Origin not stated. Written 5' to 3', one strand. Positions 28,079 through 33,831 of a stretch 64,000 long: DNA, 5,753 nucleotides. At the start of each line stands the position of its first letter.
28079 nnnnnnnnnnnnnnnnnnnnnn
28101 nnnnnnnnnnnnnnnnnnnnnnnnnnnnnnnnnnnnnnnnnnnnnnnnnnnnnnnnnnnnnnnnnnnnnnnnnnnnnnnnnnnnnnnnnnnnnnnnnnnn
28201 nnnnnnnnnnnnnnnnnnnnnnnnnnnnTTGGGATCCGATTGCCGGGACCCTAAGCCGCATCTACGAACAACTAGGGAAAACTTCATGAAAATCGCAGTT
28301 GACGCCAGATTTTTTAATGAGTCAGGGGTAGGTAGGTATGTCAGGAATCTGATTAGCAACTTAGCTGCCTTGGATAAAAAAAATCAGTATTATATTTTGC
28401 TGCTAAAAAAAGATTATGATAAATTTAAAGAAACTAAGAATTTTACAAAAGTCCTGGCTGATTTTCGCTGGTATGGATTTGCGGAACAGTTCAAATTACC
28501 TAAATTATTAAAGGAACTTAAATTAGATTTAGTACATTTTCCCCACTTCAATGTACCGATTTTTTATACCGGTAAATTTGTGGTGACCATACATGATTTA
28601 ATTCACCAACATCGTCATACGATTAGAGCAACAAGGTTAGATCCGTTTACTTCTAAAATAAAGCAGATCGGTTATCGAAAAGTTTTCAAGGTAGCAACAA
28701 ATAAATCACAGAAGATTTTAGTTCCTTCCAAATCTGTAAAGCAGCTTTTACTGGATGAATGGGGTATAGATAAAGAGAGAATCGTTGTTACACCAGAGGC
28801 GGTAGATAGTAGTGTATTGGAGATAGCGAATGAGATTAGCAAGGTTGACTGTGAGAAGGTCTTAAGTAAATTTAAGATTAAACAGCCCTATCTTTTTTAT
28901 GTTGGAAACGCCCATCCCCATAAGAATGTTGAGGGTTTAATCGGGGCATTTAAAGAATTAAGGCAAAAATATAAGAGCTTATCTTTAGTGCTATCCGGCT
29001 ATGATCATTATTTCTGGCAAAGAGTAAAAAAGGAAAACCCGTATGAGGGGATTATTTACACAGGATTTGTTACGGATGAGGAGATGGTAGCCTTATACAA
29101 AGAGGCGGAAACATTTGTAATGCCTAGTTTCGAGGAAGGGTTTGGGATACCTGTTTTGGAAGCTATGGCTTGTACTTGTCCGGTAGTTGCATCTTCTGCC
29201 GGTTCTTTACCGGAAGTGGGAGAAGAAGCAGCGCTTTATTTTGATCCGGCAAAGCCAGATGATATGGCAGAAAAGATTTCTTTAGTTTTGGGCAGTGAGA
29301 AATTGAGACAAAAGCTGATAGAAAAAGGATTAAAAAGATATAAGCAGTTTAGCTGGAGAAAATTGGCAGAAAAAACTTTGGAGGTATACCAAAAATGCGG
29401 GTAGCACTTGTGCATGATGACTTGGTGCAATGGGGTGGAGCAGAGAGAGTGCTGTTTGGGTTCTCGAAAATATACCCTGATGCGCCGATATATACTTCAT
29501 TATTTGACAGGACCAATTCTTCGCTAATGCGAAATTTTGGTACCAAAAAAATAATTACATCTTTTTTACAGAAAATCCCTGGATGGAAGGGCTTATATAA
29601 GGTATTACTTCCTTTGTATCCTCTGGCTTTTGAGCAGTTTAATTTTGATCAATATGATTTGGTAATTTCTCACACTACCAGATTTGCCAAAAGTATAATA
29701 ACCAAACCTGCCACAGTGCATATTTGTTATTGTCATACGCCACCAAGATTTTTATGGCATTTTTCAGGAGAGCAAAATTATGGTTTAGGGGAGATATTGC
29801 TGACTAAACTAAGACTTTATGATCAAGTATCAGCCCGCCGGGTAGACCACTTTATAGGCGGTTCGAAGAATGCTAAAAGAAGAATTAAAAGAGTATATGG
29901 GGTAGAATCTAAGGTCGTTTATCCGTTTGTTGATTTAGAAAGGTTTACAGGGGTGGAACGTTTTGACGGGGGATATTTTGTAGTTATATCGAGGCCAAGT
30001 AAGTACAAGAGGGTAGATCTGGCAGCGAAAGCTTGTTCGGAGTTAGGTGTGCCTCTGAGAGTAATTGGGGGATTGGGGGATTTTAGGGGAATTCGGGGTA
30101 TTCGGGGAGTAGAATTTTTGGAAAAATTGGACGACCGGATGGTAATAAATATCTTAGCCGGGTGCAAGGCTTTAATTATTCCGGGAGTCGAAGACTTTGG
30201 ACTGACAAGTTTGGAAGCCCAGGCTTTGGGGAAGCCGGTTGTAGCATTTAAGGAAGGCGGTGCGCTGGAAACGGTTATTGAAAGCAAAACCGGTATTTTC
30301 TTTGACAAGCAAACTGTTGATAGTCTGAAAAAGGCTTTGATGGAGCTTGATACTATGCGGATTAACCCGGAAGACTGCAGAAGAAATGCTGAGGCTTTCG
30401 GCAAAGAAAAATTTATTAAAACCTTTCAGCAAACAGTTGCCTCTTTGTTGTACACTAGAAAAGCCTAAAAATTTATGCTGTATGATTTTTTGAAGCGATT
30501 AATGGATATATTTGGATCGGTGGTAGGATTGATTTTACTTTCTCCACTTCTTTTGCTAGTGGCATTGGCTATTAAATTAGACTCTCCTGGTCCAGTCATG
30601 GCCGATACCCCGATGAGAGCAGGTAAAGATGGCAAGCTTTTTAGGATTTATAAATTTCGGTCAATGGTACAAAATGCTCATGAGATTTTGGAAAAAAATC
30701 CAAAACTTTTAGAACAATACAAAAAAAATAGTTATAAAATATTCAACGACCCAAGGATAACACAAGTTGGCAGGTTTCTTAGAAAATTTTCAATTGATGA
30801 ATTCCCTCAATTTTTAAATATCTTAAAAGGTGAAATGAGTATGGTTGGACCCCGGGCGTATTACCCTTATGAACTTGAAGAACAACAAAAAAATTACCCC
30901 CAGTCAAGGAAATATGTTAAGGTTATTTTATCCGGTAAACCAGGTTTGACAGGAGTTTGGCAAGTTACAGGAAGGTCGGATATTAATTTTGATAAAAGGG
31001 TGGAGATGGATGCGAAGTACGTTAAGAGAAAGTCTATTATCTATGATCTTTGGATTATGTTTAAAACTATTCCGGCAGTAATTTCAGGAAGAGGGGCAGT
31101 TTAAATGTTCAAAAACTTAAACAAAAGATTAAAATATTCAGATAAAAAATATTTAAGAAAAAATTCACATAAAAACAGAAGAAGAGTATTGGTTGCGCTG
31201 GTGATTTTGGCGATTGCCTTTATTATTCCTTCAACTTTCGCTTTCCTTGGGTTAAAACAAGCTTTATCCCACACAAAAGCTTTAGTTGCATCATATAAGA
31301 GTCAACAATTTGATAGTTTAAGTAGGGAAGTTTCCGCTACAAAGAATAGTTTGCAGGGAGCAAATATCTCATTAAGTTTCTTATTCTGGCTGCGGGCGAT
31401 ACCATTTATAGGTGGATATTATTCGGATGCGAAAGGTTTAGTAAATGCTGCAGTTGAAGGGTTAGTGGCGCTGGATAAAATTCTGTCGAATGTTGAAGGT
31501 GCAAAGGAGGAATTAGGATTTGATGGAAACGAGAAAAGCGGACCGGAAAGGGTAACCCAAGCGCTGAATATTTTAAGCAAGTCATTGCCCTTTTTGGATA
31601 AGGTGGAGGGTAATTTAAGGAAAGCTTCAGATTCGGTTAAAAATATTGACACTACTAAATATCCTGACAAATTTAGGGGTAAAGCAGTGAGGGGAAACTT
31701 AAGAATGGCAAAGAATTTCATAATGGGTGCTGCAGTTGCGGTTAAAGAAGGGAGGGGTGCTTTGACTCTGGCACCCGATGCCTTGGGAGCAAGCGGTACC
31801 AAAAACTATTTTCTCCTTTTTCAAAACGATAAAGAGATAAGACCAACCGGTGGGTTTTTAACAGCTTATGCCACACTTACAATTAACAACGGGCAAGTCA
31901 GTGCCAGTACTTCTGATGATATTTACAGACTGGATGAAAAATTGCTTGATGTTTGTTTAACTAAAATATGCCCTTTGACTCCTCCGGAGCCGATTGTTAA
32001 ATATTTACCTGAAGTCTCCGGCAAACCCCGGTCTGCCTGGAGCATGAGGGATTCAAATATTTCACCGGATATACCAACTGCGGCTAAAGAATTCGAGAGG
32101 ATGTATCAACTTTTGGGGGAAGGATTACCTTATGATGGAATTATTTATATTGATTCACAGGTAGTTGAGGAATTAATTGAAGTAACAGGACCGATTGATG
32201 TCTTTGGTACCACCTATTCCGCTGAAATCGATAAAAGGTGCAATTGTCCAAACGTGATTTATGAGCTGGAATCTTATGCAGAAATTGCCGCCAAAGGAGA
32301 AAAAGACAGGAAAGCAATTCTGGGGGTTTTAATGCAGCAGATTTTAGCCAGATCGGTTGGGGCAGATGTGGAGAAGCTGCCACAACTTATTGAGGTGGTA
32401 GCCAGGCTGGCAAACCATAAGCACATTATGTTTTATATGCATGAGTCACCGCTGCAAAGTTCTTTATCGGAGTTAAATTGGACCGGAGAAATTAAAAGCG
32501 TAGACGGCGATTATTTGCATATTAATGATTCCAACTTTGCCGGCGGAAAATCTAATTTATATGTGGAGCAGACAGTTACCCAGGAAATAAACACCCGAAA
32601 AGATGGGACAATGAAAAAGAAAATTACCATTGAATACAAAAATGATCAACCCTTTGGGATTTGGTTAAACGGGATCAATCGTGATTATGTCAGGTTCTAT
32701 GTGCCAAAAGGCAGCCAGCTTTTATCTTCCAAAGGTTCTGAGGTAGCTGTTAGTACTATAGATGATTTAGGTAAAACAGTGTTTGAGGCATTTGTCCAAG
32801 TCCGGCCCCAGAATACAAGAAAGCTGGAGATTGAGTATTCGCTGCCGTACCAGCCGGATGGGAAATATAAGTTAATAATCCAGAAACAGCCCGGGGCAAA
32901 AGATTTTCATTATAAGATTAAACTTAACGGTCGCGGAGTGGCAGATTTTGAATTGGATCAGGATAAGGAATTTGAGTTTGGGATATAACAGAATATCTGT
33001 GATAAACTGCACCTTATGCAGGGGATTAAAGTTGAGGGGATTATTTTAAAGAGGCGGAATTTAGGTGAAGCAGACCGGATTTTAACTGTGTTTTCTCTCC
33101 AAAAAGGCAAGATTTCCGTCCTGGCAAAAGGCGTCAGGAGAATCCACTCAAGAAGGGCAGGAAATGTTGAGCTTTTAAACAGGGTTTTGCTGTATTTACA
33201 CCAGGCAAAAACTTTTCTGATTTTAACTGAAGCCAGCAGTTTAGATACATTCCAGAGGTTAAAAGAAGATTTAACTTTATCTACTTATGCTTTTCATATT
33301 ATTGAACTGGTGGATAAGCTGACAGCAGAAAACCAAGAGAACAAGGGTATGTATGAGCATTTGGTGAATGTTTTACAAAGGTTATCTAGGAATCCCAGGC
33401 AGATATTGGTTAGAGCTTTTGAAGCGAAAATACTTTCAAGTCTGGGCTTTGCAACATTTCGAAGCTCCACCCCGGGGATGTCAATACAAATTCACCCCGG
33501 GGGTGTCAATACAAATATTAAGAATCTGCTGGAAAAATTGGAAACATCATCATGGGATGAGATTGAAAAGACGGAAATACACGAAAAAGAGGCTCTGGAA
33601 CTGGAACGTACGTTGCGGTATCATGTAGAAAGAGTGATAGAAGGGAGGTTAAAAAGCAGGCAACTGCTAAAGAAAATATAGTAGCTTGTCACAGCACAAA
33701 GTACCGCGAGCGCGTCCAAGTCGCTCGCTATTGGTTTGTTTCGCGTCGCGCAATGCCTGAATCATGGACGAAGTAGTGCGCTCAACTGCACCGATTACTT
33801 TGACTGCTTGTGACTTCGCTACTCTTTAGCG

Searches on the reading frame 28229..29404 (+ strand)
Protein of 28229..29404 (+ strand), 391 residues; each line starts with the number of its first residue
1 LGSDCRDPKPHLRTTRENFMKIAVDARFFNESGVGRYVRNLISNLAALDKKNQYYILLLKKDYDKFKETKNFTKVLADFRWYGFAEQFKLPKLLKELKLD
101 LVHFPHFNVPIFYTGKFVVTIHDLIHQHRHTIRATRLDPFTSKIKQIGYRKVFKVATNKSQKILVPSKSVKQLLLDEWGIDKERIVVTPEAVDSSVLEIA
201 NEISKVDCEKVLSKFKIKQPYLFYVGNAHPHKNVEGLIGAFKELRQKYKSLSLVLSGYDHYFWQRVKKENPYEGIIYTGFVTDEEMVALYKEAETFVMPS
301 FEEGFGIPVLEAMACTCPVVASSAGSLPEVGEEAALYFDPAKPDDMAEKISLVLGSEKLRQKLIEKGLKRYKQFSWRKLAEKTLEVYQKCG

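Call 46: search_protein_families(library=pfam, proteins=[window:28229-29404:+], max_evalue=0.0001)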
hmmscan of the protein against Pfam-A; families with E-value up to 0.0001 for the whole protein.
window:28229-29404:+ (391 aa): 5 families
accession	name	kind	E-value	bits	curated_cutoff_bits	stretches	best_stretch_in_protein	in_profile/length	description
PF00534.26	Glycos_transf_1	-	2.2e-36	125.4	26.4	1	216-369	12-171/172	Glycosyl transferases group 1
PF13692.12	Glyco_trans_1_4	-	3.5e-28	99.1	27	1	220-354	2-140/142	Glycosyl transferases group 1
PF13439.12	Glyco_transf_4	-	2.2e-17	64.1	28.5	1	33-194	3-168/170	Glycosyltransferase Family 4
PF13524.12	Glyco_trans_1_2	-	5.6e-10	39.8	25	1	243-384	8-143/144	Glycosyl transferase-like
PF20706.3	GT4-conflict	-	6.5e-07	29.1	26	1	279-324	267-313/385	Family 4 Glycosyltransferase in conflict systems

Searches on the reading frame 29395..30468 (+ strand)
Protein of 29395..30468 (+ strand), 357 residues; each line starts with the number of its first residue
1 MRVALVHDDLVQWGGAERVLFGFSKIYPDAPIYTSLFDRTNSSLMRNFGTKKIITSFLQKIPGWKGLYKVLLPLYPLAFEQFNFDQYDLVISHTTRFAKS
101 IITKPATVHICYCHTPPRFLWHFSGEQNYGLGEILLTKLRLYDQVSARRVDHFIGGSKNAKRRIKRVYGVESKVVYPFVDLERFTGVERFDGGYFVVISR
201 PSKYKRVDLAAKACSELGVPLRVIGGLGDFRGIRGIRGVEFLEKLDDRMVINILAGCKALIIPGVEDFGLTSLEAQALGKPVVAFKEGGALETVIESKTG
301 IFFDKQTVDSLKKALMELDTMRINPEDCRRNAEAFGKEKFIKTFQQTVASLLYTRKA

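Call 46: search_protein_families(library=pfam, proteins=[window:29395-30468:+], max_evalue=0.0001)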
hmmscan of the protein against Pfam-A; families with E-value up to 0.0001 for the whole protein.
window:29395-30468:+ (357 aa): 3 families
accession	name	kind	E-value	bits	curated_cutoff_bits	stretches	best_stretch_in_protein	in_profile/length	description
PF00534.26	Glycos_transf_1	-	1.7e-17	63.9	26.4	1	193-333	16-170/172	Glycosyl transferases group 1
PF13692.12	Glyco_trans_1_4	-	1e-12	49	27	1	195-318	4-139/142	Glycosyl transferases group 1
PF13439.12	Glyco_transf_4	-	5.9e-09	36.6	28.5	1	14-183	2-170/170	Glycosyltransferase Family 4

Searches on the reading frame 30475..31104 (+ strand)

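Call 46: search_protein_families(library=pfam, proteins=[window:30475-31104:+], max_evalue=0.0001)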
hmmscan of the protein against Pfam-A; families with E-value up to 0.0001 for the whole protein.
window:30475-31104:+ (209 aa): 1 family
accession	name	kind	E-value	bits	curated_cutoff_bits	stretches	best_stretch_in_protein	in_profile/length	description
PF02397.22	Bac_transf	-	2.3e-61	206.9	27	1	7-203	1-178/179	Bacterial sugar transferase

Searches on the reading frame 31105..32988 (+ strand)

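Call 46: search_protein_families(library=pfam, proteins=[window:31105-32988:+], max_evalue=0.0001)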
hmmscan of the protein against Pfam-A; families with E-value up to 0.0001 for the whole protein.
window:31105-32988:+ (627 aa): 1 family
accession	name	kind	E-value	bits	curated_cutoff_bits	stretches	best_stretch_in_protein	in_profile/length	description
PF13196.11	DUF4012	-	2.4e-25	90.2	28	1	231-373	2-132/144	Protein of unknown function (DUF4012)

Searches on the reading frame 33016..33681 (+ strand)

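Call 60: search_protein_families(library=pfam, proteins=[window:33016-33681:+], max_evalue=0.00001)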
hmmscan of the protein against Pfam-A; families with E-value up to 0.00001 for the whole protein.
window:33016-33681:+ (221 aa): 2 families
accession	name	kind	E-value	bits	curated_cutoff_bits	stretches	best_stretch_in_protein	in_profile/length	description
PF02565.21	RecO_C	-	4.9e-19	69.1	22.1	1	84-146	2-65/157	Recombination protein O C terminal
PF11967.14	RecO_N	-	1.2e-17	64.1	27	1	1-79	1-80/80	Recombination protein O N terminal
